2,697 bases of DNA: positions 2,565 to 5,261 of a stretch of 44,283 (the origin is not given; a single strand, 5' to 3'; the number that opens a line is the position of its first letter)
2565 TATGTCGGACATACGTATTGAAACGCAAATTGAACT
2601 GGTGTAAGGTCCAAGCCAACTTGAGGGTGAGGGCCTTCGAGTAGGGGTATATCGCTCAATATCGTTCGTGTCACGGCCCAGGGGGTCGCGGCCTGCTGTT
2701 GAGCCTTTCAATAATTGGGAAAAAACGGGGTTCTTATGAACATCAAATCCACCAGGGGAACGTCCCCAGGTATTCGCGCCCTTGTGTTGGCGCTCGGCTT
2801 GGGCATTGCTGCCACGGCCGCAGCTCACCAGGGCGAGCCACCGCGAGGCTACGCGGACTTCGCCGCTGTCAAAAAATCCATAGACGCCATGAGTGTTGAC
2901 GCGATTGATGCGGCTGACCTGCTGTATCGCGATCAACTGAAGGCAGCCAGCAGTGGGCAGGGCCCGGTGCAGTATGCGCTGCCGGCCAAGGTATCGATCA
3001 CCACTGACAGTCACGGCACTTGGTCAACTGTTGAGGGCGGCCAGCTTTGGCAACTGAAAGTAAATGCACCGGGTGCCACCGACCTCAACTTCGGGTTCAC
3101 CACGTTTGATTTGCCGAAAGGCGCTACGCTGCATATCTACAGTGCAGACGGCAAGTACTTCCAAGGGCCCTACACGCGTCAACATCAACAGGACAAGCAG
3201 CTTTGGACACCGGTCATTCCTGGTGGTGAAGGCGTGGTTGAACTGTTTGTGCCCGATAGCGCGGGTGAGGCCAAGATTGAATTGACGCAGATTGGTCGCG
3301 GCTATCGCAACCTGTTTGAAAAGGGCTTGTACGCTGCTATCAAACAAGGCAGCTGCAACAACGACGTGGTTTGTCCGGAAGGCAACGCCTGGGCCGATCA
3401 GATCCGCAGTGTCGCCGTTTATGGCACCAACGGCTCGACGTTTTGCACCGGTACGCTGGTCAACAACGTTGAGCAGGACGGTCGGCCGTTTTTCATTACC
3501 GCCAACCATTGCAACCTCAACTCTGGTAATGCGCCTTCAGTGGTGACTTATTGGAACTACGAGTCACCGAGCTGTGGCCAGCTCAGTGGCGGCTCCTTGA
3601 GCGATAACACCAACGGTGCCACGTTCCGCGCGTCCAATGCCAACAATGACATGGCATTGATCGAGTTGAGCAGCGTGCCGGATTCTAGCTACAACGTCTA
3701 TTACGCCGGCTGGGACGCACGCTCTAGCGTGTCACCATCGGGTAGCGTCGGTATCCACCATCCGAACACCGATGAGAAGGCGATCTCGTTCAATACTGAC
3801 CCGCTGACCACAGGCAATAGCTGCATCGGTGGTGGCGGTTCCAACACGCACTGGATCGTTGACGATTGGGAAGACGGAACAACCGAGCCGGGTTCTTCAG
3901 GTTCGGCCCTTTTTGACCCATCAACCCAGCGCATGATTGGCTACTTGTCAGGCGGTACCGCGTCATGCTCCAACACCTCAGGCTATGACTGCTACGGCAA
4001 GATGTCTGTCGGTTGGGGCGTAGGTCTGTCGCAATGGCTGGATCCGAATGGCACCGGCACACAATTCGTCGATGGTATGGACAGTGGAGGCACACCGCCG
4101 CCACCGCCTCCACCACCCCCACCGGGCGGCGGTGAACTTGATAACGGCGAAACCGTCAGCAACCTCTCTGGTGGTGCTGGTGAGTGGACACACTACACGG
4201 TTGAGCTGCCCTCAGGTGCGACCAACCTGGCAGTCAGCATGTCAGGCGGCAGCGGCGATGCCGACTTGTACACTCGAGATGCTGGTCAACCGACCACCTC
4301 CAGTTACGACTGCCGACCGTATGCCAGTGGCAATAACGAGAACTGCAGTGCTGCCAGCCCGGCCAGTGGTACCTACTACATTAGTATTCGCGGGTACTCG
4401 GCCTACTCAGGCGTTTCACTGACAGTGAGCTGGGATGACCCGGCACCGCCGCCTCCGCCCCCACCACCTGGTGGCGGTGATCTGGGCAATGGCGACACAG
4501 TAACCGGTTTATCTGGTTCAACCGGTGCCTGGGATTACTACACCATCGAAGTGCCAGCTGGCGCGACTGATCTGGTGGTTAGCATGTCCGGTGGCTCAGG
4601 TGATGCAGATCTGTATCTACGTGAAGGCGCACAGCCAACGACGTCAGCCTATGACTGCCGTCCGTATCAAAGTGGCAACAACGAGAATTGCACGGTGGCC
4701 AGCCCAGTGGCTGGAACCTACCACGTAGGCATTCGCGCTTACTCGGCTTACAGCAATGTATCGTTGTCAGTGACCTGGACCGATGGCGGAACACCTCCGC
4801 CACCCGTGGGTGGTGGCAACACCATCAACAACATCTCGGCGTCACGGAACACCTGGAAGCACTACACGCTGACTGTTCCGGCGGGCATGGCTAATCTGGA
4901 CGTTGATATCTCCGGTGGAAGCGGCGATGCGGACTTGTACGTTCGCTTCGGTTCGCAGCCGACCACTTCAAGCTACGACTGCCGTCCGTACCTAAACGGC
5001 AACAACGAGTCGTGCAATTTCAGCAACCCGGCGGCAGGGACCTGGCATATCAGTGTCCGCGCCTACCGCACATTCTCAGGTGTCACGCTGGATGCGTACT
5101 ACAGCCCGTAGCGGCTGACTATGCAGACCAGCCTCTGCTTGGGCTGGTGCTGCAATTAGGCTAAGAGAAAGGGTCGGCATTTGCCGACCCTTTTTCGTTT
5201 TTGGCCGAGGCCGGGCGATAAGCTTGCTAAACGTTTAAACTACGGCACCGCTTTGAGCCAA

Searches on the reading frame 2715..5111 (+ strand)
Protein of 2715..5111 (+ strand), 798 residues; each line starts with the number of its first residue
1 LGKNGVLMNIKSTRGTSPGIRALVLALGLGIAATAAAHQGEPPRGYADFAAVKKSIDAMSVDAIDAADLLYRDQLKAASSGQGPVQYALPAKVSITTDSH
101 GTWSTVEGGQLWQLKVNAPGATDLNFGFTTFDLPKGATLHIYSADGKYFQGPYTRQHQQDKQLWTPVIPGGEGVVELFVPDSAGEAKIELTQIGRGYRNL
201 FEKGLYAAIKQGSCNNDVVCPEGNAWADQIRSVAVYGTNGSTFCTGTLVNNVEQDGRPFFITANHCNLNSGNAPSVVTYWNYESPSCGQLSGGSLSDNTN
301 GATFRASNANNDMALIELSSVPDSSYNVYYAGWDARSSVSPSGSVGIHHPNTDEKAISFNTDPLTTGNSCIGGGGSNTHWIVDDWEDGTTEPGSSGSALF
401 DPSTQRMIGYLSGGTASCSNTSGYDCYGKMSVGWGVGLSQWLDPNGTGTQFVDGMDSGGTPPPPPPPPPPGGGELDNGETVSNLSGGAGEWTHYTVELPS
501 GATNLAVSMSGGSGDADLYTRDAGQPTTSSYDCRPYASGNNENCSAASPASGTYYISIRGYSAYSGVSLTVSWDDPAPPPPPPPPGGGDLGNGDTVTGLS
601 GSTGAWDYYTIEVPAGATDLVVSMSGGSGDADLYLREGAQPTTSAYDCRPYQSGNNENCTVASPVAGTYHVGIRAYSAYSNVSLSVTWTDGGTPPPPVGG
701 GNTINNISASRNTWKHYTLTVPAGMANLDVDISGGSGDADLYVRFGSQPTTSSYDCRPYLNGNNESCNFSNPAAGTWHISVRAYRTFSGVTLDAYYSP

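Call 39: search_protein_families(library=pfam, proteins=[window:2715-5111:+], max_evalue=0.0001)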
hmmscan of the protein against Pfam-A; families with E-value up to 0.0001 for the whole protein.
window:2715-5111:+ (798 aa): 3 families
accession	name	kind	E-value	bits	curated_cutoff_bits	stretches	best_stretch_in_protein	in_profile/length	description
PF04151.21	PPC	-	4e-64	213.9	25.9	3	607-674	3-69/70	Bacterial pre-peptidase C-terminal domain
PF00089.32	Trypsin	-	1.2e-06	28.9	20.6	1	232-430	15-213/220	Trypsin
PF13365.12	Trypsin_2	-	3.2e-06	28.4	27.6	1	244-409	1-143/144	Trypsin-like peptidase domain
